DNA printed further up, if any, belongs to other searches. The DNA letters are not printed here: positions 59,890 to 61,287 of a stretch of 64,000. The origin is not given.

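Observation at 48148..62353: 14-kb one-strand locus wiring Rex, two HydS-like Fe-S sensors, PHP/GHKL proteins and a phosphorelay around a multimeric [FeFe]-hydrogenase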

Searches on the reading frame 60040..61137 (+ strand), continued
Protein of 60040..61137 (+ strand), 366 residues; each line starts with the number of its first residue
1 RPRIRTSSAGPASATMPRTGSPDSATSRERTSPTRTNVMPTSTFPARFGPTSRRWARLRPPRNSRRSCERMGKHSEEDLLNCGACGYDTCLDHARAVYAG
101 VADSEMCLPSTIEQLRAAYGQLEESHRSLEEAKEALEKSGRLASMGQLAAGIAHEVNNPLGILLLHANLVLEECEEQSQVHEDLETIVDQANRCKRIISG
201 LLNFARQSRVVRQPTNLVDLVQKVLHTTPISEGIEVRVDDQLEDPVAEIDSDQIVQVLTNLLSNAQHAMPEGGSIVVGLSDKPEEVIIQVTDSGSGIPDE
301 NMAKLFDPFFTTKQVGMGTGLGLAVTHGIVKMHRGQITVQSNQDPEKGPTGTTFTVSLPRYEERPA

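Call 32: find_homologous_proteins(query=L004:8903-10918:+, max_evalue=1e-10)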
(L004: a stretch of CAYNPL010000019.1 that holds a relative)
Query L004:8903-10918:+ (672 aa): 7040 proteins with E <= 1e-10 among 8000 candidates; the best 120 are listed.
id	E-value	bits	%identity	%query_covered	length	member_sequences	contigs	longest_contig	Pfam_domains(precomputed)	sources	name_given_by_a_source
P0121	0.0e+0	1518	100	100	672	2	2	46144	PF02906.20,PF04060.19,PF00037.33,PF02518.32,PF00512.32,PF12838.13,PF25160.2,PF13237.12,PF13187.12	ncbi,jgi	jgi:signal transduction histidine kinase/iron only hydrogenase large subunit-like protein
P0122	0.0e+0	1349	88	99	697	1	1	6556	PF02906.20,PF04060.19,PF00037.33,PF02518.32,PF00512.32,PF12838.13,PF25160.2,PF13237.12,PF13187.12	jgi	jgi:two-component system NtrC family sensor kinase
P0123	0.0e+0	1320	86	100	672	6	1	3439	PF02906.20,PF04060.19,PF00037.33,PF02518.32,PF00512.32,PF12838.13,PF25160.2,PF13237.12,PF13187.12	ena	-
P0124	0.0e+0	1315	85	100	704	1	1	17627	PF02906.20,PF04060.19,PF00037.33,PF02518.32,PF00512.32,PF12838.13,PF13237.12,PF13187.12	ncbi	-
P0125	0.0e+0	1315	85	100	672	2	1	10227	PF02906.20,PF04060.19,PF00037.33,PF02518.32,PF00512.32,PF12838.13,PF25160.2,PF13237.12,PF13187.12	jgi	jgi:signal transduction histidine kinase/Fe-S-cluster-containing hydrogenase component 2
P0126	0.0e+0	1297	85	100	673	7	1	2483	PF02906.20,PF04060.19,PF00037.33,PF02518.32,PF00512.32,PF12838.13,PF13237.12,PF13187.12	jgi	-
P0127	0.0e+0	1276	82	100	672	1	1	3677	PF02906.20,PF04060.19,PF00037.33,PF02518.32,PF00512.32,PF12838.13,PF25160.2,PF13237.12,PF13187.12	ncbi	-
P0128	0.0e+0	1274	82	100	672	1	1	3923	PF02906.20,PF04060.19,PF00037.33,PF02518.32,PF00512.32,PF12838.13,PF25160.2,PF13237.12,PF13187.12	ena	-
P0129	0.0e+0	1274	82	100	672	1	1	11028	PF02906.20,PF04060.19,PF00037.33,PF02518.32,PF00512.32,PF12838.13,PF25160.2,PF13237.12,PF13187.12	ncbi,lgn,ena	ncbi:MAG TPA: [Fe-Fe] hydrogenase large subunit C-terminal domain-containing protein [Thermoleophili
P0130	0.0e+0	1272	82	100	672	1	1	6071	PF02906.20,PF04060.19,PF00037.33,PF02518.32,PF00512.32,PF12838.13,PF25160.2,PF13237.12,PF13187.12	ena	-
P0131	0.0e+0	1272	82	100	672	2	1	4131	PF02906.20,PF04060.19,PF00037.33,PF02518.32,PF00512.32,PF12838.13,PF25160.2,PF13237.12,PF13187.12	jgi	-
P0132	0.0e+0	1269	82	100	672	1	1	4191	PF02906.20,PF04060.19,PF00037.33,PF02518.32,PF00512.32,PF12838.13,PF25160.2,PF13237.12,PF13187.12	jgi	-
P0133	0.0e+0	1259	82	100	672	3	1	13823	PF02906.20,PF04060.19,PF00037.33,PF02518.32,PF00512.32,PF12838.13,PF25160.2,PF13237.12,PF13187.12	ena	-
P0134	0.0e+0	1213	79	100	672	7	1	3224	PF02906.20,PF04060.19,PF00037.33,PF02518.32,PF00512.32,PF12838.13,PF25160.2,PF13237.12,PF13187.12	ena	-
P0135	0.0e+0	1156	75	100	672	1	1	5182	PF02906.20,PF04060.19,PF00037.33,PF02518.32,PF00512.32,PF12838.13,PF25160.2,PF13237.12,PF13187.12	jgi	jgi:signal transduction histidine kinase/ferredoxin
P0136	0.0e+0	1144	75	100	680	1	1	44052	PF02906.20,PF04060.19,PF02518.32,PF00512.32,PF12838.13,PF13237.12,PF13187.12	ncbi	ncbi:MAG: [Fe-Fe] hydrogenase large subunit C-terminal domain-containing protein [bacterium]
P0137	0.0e+0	1132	74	100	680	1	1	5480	PF02906.20,PF04060.19,PF00037.33,PF02518.32,PF00512.32,PF12838.13,PF13237.12,PF13187.12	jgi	jgi:signal transduction histidine kinase/Pyruvate/2-oxoacid:ferredoxin oxidoreductase delta subunit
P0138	0.0e+0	1132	74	100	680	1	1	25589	PF02906.20,PF04060.19,PF00037.33,PF02518.32,PF00512.32,PF12838.13,PF13237.12,PF13187.12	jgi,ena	-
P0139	0.0e+0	1130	73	99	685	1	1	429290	PF02906.20,PF04060.19,PF00037.33,PF02518.32,PF00512.32,PF12838.13,PF25160.2,PF13237.12,PF13187.12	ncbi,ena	-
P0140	0.0e+0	1128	74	99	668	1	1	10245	PF02906.20,PF04060.19,PF00037.33,PF02518.32,PF00512.32,PF12838.13,PF25160.2,PF13237.12,PF13187.12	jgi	jgi:two-component system NtrC family sensor kinase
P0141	0.0e+0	1123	73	99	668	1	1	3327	PF02906.20,PF04060.19,PF00037.33,PF02518.32,PF00512.32,PF12838.13,PF25160.2,PF13237.12,PF13187.12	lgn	-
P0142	0.0e+0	1120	73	100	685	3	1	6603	PF02906.20,PF04060.19,PF02518.32,PF00512.32,PF12838.13,PF25160.2,PF13237.12,PF13187.12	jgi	jgi:signal transduction histidine kinase/Fe-S-cluster-containing hydrogenase component 2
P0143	0.0e+0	1118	73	99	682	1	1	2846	PF02906.20,PF04060.19,PF02518.32,PF00512.32,PF12838.13,PF25160.2,PF13237.12,PF13187.12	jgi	jgi:signal transduction histidine kinase/Pyruvate/2-oxoacid:ferredoxin oxidoreductase delta subunit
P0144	0.0e+0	1118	73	99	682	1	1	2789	PF02906.20,PF04060.19,PF02518.32,PF00512.32,PF12838.13,PF25160.2,PF13237.12,PF13187.12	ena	-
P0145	0.0e+0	1118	73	99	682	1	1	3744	PF02906.20,PF04060.19,PF02518.32,PF00512.32,PF12838.13,PF25160.2,PF13237.12,PF13187.12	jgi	-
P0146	0.0e+0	1118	73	99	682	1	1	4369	PF02906.20,PF04060.19,PF02518.32,PF00512.32,PF12838.13,PF25160.2,PF13237.12,PF13187.12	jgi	jgi:signal transduction histidine kinase/Pyruvate/2-oxoacid:ferredoxin oxidoreductase delta subunit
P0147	0.0e+0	1115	74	100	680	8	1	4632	PF02906.20,PF04060.19,PF00037.33,PF02518.32,PF00512.32,PF12838.13,PF25160.2,PF13237.12,PF13187.12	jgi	jgi:two-component system NtrC family sensor kinase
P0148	0.0e+0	1115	73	99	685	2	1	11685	PF02906.20,PF04060.19,PF00037.33,PF02518.32,PF00512.32,PF12838.13,PF25160.2,PF13237.12,PF13187.12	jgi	jgi:signal transduction histidine kinase/Fe-S-cluster-containing hydrogenase component 2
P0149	0.0e+0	1113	73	100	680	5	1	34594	PF02906.20,PF04060.19,PF00037.33,PF02518.32,PF00512.32,PF12838.13,PF25160.2,PF13237.12,PF13187.12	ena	-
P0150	0.0e+0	1113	73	99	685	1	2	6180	PF02906.20,PF04060.19,PF00037.33,PF02518.32,PF00512.32,PF25160.2,PF13237.12,PF13187.12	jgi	jgi:two-component system NtrC family sensor kinase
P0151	0.0e+0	1113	73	100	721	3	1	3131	PF02906.20,PF04060.19,PF00037.33,PF02518.32,PF00512.32,PF12838.13,PF25160.2,PF13237.12,PF13187.12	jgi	-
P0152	0.0e+0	1111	74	99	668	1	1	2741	PF02906.20,PF04060.19,PF00037.33,PF02518.32,PF00512.32,PF12838.13,PF25160.2,PF13237.12,PF13187.12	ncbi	-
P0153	0.0e+0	1111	72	99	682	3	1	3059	PF02906.20,PF04060.19,PF02518.32,PF00512.32,PF12838.13,PF25160.2,PF13237.12,PF13187.12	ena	-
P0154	0.0e+0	1111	73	99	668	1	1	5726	PF02906.20,PF04060.19,PF00037.33,PF02518.32,PF00512.32,PF12838.13,PF25160.2,PF13237.12,PF13187.12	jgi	-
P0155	0.0e+0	1111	72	99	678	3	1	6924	PF02906.20,PF04060.19,PF00037.33,PF02518.32,PF00512.32,PF12838.13,PF25160.2,PF13237.12,PF13187.12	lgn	-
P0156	0.0e+0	1109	72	100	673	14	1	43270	PF02906.20,PF04060.19,PF00037.33,PF02518.32,PF00512.32,PF12838.13,PF25160.2,PF13237.12,PF13187.12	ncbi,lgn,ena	-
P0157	0.0e+0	1109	73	99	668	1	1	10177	PF02906.20,PF04060.19,PF02518.32,PF00512.32,PF12838.13,PF25160.2,PF13237.12,PF13187.12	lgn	-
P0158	0.0e+0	1109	73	99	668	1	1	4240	PF02906.20,PF04060.19,PF00037.33,PF02518.32,PF00512.32,PF12838.13,PF25160.2,PF13237.12,PF13187.12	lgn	-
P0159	0.0e+0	1107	72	99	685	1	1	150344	PF02906.20,PF04060.19,PF02518.32,PF00512.32,PF12838.13,PF25160.2,PF13237.12,PF13187.12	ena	-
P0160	0.0e+0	1106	72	99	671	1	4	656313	PF02906.20,PF04060.19,PF00037.33,PF02518.32,PF00512.32,PF12838.13,PF25160.2,PF13237.12,PF13187.12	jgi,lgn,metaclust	metaclust:\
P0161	0.0e+0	1106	72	99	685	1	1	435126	PF02906.20,PF04060.19,PF00037.33,PF02518.32,PF00512.32,PF25160.2,PF13237.12,PF13187.12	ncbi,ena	-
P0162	0.0e+0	1105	71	99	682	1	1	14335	PF02906.20,PF04060.19,PF00037.33,PF02518.32,PF00512.32,PF12838.13,PF25160.2,PF13237.12,PF13187.12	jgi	jgi:signal transduction histidine kinase/Fe-S-cluster-containing hydrogenase component 2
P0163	0.0e+0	1105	73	99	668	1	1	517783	PF02906.20,PF04060.19,PF02518.32,PF00512.32,PF12838.13,PF25160.2,PF13237.12,PF13187.12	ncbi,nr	ncbi:MAG: ATP-binding protein [Thermoleophilia bacterium]|nr:ATP-binding protein [Thermoleophilia ba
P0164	0.0e+0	1105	72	99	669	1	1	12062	PF02906.20,PF04060.19,PF00037.33,PF02518.32,PF00512.32,PF12838.13,PF25160.2,PF13237.12,PF13187.12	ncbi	-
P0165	0.0e+0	1105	72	99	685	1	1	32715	PF02906.20,PF04060.19,PF00037.33,PF02518.32,PF00512.32,PF12838.13,PF25160.2,PF13237.12,PF13187.12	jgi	jgi:signal transduction histidine kinase/iron only hydrogenase large subunit-like protein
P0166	0.0e+0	1103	72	99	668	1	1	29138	PF02906.20,PF04060.19,PF02518.32,PF00512.32,PF12838.13,PF25160.2,PF13237.12,PF13187.12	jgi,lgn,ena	-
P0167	0.0e+0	1103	71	100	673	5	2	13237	PF02906.20,PF04060.19,PF02518.32,PF00512.32,PF12838.13,PF25160.2,PF13237.12,PF13187.12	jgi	jgi:two-component system NtrC family sensor kinase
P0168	0.0e+0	1099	72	100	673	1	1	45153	PF02906.20,PF04060.19,PF00037.33,PF02518.32,PF00512.32,PF12838.13,PF25160.2,PF13237.12,PF13187.12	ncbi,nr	ncbi:MAG: 4Fe-4S dicluster domain-containing protein [Actinomycetia bacterium]|nr:4Fe-4S dicluster d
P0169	0.0e+0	1099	71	100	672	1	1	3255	PF02906.20,PF04060.19,PF02518.32,PF00512.32,PF12838.13,PF25160.2,PF13237.12,PF13187.12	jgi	jgi:signal transduction histidine kinase/Fe-S-cluster-containing hydrogenase component 2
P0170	0.0e+0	1098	71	100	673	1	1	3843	PF02906.20,PF04060.19,PF00037.33,PF02518.32,PF00512.32,PF12838.13,PF25160.2,PF13237.12,PF13187.12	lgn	-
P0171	0.0e+0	1097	72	99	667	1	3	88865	PF02906.20,PF04060.19,PF02518.32,PF00512.32,PF12838.13,PF25160.2,PF13237.12,PF13187.12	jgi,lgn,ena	-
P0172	0.0e+0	1096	71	99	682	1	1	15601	PF02906.20,PF04060.19,PF00037.33,PF02518.32,PF00512.32,PF12838.13,PF25160.2,PF13237.12,PF13187.12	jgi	jgi:signal transduction histidine kinase/Fe-S-cluster-containing hydrogenase component 2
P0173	0.0e+0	1095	71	99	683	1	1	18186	PF02906.20,PF04060.19,PF02518.32,PF00512.32,PF12838.13,PF25160.2,PF13237.12,PF13187.12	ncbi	-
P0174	0.0e+0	1092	71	99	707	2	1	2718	PF02906.20,PF04060.19,PF00037.33,PF02518.32,PF00512.32,PF12838.13,PF25160.2,PF13237.12,PF13187.12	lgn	-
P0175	0.0e+0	1092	72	100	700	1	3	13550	PF02906.20,PF04060.19,PF02518.32,PF00512.32,PF12838.13,PF13237.12,PF13187.12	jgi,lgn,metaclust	metaclust:\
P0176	0.0e+0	1091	71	99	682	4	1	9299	PF02906.20,PF04060.19,PF00037.33,PF02518.32,PF00512.32,PF12838.13,PF25160.2,PF13237.12,PF13187.12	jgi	jgi:signal transduction histidine kinase/iron only hydrogenase large subunit-like protein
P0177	0.0e+0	1089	71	99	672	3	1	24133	PF02906.20,PF04060.19,PF00037.33,PF02518.32,PF00512.32,PF12838.13,PF25160.2,PF13237.12,PF13187.12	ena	-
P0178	0.0e+0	1087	71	100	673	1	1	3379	PF02906.20,PF04060.19,PF00037.33,PF02518.32,PF00512.32,PF12838.13,PF25160.2,PF13237.12,PF13187.12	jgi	-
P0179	0.0e+0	1087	71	99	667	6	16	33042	PF02906.20,PF04060.19,PF00037.33,PF02518.32,PF00512.32,PF12838.13,PF25160.2,PF13237.12,PF13187.12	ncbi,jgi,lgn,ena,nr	ncbi:MAG: 4Fe-4S dicluster domain-containing protein [Actinobacteria bacterium]|nr:4Fe-4S dicluster 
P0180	0.0e+0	1085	71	99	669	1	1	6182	PF02906.20,PF04060.19,PF12837.13,PF00037.33,PF02518.32,PF00512.32,PF12838.13,PF25160.2,PF13237.12,PF13187.12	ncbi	-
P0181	0.0e+0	1084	70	100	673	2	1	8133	PF02906.20,PF04060.19,PF02518.32,PF00512.32,PF12838.13,PF25160.2,PF13237.12,PF13187.12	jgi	jgi:signal transduction histidine kinase/Fe-S-cluster-containing hydrogenase component 2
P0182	0.0e+0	1084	70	100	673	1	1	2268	PF02906.20,PF04060.19,PF02518.32,PF00512.32,PF12838.13,PF25160.2,PF13237.12,PF13187.12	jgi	jgi:signal transduction histidine kinase/Fe-S-cluster-containing hydrogenase component 2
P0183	0.0e+0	1083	70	100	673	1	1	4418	PF02906.20,PF04060.19,PF02518.32,PF00512.32,PF12838.13,PF25160.2,PF13237.12,PF13187.12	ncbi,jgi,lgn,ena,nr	ncbi:MAG TPA: [Fe-Fe] hydrogenase large subunit C-terminal domain-containing protein [Thermoleophili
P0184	0.0e+0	1082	71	100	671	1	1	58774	PF02906.20,PF04060.19,PF00037.33,PF02518.32,PF00512.32,PF12838.13,PF25160.2,PF13237.12,PF13187.12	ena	-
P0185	0.0e+0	1082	70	99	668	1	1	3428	PF02906.20,PF04060.19,PF00037.33,PF02518.32,PF00512.32,PF12838.13,PF25160.2,PF13237.12,PF13187.12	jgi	jgi:two-component system NtrC family sensor kinase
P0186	0.0e+0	1082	71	99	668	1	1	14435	PF02906.20,PF04060.19,PF00037.33,PF02518.32,PF00512.32,PF12838.13,PF25160.2,PF13237.12,PF13187.12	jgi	jgi:signal transduction histidine kinase/NAD-dependent dihydropyrimidine dehydrogenase PreA subunit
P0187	0.0e+0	1082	70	100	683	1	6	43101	PF02906.20,PF04060.19,PF00037.33,PF02518.32,PF00512.32,PF12838.13,PF25160.2,PF13237.12,PF13187.12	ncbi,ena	-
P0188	0.0e+0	1081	71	100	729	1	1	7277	PF02906.20,PF04060.19,PF02518.32,PF00512.32,PF13237.12,PF13187.12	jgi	jgi:two-component system NtrC family sensor kinase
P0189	0.0e+0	1081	71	99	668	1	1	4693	PF02906.20,PF04060.19,PF00037.33,PF02518.32,PF00512.32,PF12838.13,PF25160.2,PF13237.12,PF13187.12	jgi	jgi:signal transduction histidine kinase/Pyruvate/2-oxoacid:ferredoxin oxidoreductase delta subunit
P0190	0.0e+0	1080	70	100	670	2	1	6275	PF02906.20,PF04060.19,PF02518.32,PF00512.32,PF12838.13,PF25160.2,PF13237.12,PF13187.12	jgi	jgi:signal transduction histidine kinase/iron only hydrogenase large subunit-like protein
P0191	0.0e+0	1078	70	100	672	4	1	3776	PF02906.20,PF04060.19,PF00037.33,PF02518.32,PF00512.32,PF25160.2,PF13237.12,PF13187.12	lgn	-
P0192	0.0e+0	1077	71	99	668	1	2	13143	PF02906.20,PF04060.19,PF02518.32,PF00512.32,PF13237.12,PF13187.12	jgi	jgi:two-component system NtrC family sensor kinase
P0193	0.0e+0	1077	70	100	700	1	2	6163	PF02906.20,PF04060.19,PF00037.33,PF02518.32,PF00512.32,PF12838.13,PF13237.12,PF13187.12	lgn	-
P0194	0.0e+0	1075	71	99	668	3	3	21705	PF02906.20,PF04060.19,PF00037.33,PF02518.32,PF00512.32,PF12838.13,PF25160.2,PF13237.12,PF13187.12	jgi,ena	jgi:signal transduction histidine kinase/NAD-dependent dihydropyrimidine dehydrogenase PreA subunit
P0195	0.0e+0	1075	71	99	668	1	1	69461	PF02906.20,PF04060.19,PF00037.33,PF02518.32,PF00512.32,PF13237.12,PF13187.12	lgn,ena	-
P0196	0.0e+0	1069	70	100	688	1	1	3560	PF02906.20,PF04060.19,PF00037.33,PF02518.32,PF00512.32,PF12838.13,PF13237.12,PF13187.12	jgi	jgi:two-component system NtrC family sensor kinase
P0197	0.0e+0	1068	69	100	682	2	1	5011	PF02906.20,PF04060.19,PF13581.13,PF02518.32,PF00512.32,PF12838.13,PF25160.2,PF13237.12,PF13187.12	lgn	-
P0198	0.0e+0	1066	69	99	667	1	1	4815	PF02906.20,PF04060.19,PF00037.33,PF02518.32,PF00512.32,PF12838.13,PF25160.2,PF13237.12,PF13187.12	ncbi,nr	ncbi:MAG: 4Fe-4S dicluster domain-containing protein [Thermoleophilia bacterium]|nr:4Fe-4S dicluster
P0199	0.0e+0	1064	68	100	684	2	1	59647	PF10090.16,PF02906.20,PF04060.19,PF02518.32,PF00512.32,PF12838.13,PF13237.12,PF13187.12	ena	-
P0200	0.0e+0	1063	70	99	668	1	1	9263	PF02906.20,PF04060.19,PF02518.32,PF00512.32,PF12838.13,PF25160.2,PF13237.12,PF13187.12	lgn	-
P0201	0.0e+0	1063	69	100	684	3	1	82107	PF02906.20,PF04060.19,PF02518.32,PF00512.32,PF12838.13,PF25160.2,PF13237.12,PF13187.12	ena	-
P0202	0.0e+0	1062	69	100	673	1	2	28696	PF02906.20,PF04060.19,PF00037.33,PF02518.32,PF00512.32,PF25160.2,PF13237.12,PF13187.12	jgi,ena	-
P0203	0.0e+0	1061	70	99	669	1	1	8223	PF02906.20,PF04060.19,PF00037.33,PF02518.32,PF00512.32,PF12838.13,PF25160.2,PF13237.12,PF13187.12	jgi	jgi:iron only hydrogenase large subunit-like protein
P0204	0.0e+0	1059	68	100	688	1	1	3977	PF02906.20,PF04060.19,PF02518.32,PF00512.32,PF12838.13,PF25160.2,PF13237.12,PF13187.12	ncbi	-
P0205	0.0e+0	1059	68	100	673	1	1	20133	PF02906.20,PF04060.19,PF00037.33,PF02518.32,PF00512.32,PF12838.13,PF25160.2,PF13237.12,PF13187.12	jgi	jgi:two-component system NtrC family sensor kinase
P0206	0.0e+0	1058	69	100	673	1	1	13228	PF02906.20,PF04060.19,PF00037.33,PF02518.32,PF00512.32,PF12838.13,PF25160.2,PF13237.12,PF13187.12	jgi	jgi:two-component system NtrC family sensor kinase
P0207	0.0e+0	1057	70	99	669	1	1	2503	PF02906.20,PF04060.19,PF00037.33,PF02518.32,PF00512.32,PF12838.13,PF25160.2,PF13237.12,PF13187.12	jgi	jgi:two-component system NtrC family sensor kinase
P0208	0.0e+0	1056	68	100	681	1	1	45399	PF02906.20,PF04060.19,PF02518.32,PF00512.32,PF13237.12,PF13187.12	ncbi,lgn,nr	ncbi:MAG: ATP-binding protein [Actinobacteria bacterium]|nr:ATP-binding protein [Actinomycetota bact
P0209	0.0e+0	1055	68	100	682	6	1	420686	PF02906.20,PF04060.19,PF02518.32,PF00512.32,PF12838.13,PF25160.2,PF13237.12,PF13187.12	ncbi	-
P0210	0.0e+0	1054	68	99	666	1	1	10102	PF14697.12,PF12837.13,PF00512.32,PF12838.13,PF02906.20,PF12797.13,PF04060.19,PF00037.33,PF02518.32,PF25160.2,PF13237.12,PF13187.12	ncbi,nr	ncbi:MAG: 4Fe-4S dicluster domain-containing protein [Thermoleophilia bacterium]|nr:4Fe-4S dicluster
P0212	0.0e+0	1053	69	100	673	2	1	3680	PF02906.20,PF04060.19,PF00037.33,PF02518.32,PF00512.32,PF12838.13,PF25160.2,PF13237.12,PF13187.12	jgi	jgi:two-component system NtrC family sensor kinase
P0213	0.0e+0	1052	69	99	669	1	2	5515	PF02906.20,PF04060.19,PF00037.33,PF02518.32,PF00512.32,PF12838.13,PF25160.2,PF13237.12,PF13187.12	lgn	-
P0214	0.0e+0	1047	69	99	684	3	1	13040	PF02906.20,PF04060.19,PF00037.33,PF02518.32,PF00512.32,PF12838.13,PF25160.2,PF13237.12,PF13187.12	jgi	jgi:signal transduction histidine kinase/NAD-dependent dihydropyrimidine dehydrogenase PreA subunit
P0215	0.0e+0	1047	68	100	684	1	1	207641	PF10090.16,PF02906.20,PF04060.19,PF02518.32,PF00512.32,PF12838.13,PF25160.2,PF13237.12,PF13187.12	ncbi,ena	-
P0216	0.0e+0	1047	69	99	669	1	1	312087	PF02906.20,PF04060.19,PF00037.33,PF02518.32,PF00512.32,PF12838.13,PF25160.2,PF13237.12,PF13187.12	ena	-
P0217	0.0e+0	1046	68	100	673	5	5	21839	PF02906.20,PF04060.19,PF00037.33,PF02518.32,PF00512.32,PF12838.13,PF25160.2,PF13237.12,PF13187.12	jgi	jgi:two-component system NtrC family sensor kinase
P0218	0.0e+0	1044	68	100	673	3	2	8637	PF02906.20,PF04060.19,PF00037.33,PF02518.32,PF00512.32,PF12838.13,PF25160.2,PF13237.12,PF13187.12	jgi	jgi:two-component system NtrC family sensor kinase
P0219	0.0e+0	1043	67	100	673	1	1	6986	PF02906.20,PF04060.19,PF00037.33,PF02518.32,PF00512.32,PF12838.13,PF25160.2,PF13237.12,PF13187.12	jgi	jgi:two-component system NtrC family sensor kinase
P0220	0.0e+0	1042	68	100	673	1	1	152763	PF02906.20,PF04060.19,PF00037.33,PF02518.32,PF00512.32,PF12838.13,PF25160.2,PF13237.12,PF13187.12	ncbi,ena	-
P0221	0.0e+0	1041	67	100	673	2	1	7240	PF02906.20,PF04060.19,PF00037.33,PF02518.32,PF00512.32,PF12838.13,PF25160.2,PF13237.12,PF13187.12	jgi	jgi:two-component system NtrC family sensor kinase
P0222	0.0e+0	1039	68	99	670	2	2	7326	PF02906.20,PF04060.19,PF00037.33,PF02518.32,PF00512.32,PF12838.13,PF25160.2,PF13237.12,PF13187.12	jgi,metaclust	jgi:signal transduction histidine kinase/Pyruvate/2-oxoacid:ferredoxin oxidoreductase delta subunit|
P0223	0.0e+0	1035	68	100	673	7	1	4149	PF02906.20,PF04060.19,PF00037.33,PF02518.32,PF00512.32,PF12838.13,PF25160.2,PF13237.12,PF13187.12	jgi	jgi:two-component system NtrC family sensor kinase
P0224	0.0e+0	1028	68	99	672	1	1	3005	PF02906.20,PF04060.19,PF00037.33,PF02518.32,PF00512.32,PF25160.2,PF13237.12,PF13187.12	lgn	-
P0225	0.0e+0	1027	67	100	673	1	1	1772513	PF02906.20,PF04060.19,PF00037.33,PF02518.32,PF00512.32,PF12838.13,PF25160.2,PF13237.12,PF13187.12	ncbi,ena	-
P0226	0.0e+0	1023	68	97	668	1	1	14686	PF02906.20,PF04060.19,PF00037.33,PF02518.32,PF00512.32,PF12838.13,PF25160.2,PF13237.12,PF13187.12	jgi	jgi:signal transduction histidine kinase/Pyruvate/2-oxoacid:ferredoxin oxidoreductase delta subunit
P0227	0.0e+0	1017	69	99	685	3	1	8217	PF02906.20,PF04060.19,PF00037.33,PF02518.32,PF00512.32,PF12838.13,PF25160.2,PF13237.12,PF13187.12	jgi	-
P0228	0.0e+0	1015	67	99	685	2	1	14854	PF02906.20,PF04060.19,PF00037.33,PF02518.32,PF00512.32,PF12838.13,PF25160.2,PF13237.12,PF13187.12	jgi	jgi:signal transduction histidine kinase/Fe-S-cluster-containing hydrogenase component 2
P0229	7.6e-297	1004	68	99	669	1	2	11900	PF02906.20,PF04060.19,PF00037.33,PF02518.32,PF00512.32,PF12838.13,PF25160.2,PF13237.12,PF13187.12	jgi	jgi:two-component system NtrC family sensor kinase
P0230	1.4e-296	1003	68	99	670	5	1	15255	PF02906.20,PF04060.19,PF00037.33,PF02518.32,PF00512.32,PF12838.13,PF13237.12,PF13183.12,PF13187.12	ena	-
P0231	5.4e-293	991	67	99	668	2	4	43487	PF02906.20,PF04060.19,PF00037.33,PF02518.32,PF00512.32,PF12838.13,PF13237.12,PF13187.12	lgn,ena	-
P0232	1.2e-288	977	67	99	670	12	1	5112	PF02906.20,PF04060.19,PF00037.33,PF02518.32,PF00512.32,PF12838.13,PF13237.12,PF13187.12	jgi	jgi:signal transduction histidine kinase/Fe-S-cluster-containing hydrogenase component 2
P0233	2.1e-288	976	66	98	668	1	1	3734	PF02906.20,PF04060.19,PF00037.33,PF02518.32,PF00512.32,PF12838.13,PF25160.2,PF13237.12,PF13187.12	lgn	-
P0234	1.1e-286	971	65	99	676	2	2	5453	PF02906.20,PF04060.19,PF00037.33,PF02518.32,PF00512.32,PF12838.13,PF25160.2,PF13237.12,PF13187.12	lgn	-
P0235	1.7e-280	950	72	87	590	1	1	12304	PF02906.20,PF04060.19,PF00512.32,PF12838.13,PF25160.2,PF13237.12,PF13187.12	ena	-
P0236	8.2e-279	945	71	87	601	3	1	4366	PF02906.20,PF04060.19,PF02518.32,PF00512.32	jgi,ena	jgi:signal transduction histidine kinase/iron only hydrogenase large subunit-like protein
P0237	9.2e-274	928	72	84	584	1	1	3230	PF02906.20,PF04060.19,PF02518.32,PF00512.32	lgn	-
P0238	2.6e-271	920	68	92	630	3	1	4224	PF02906.20,PF04060.19,PF02518.32,PF00512.32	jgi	jgi:signal transduction histidine kinase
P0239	2.2e-268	910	71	85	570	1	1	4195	PF02906.20,PF04060.19,PF02518.32,PF00512.32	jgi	jgi:signal transduction histidine kinase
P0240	6.4e-268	909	71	85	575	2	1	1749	PF02906.20,PF04060.19,PF02518.32,PF00512.32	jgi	jgi:two-component system NtrC family sensor kinase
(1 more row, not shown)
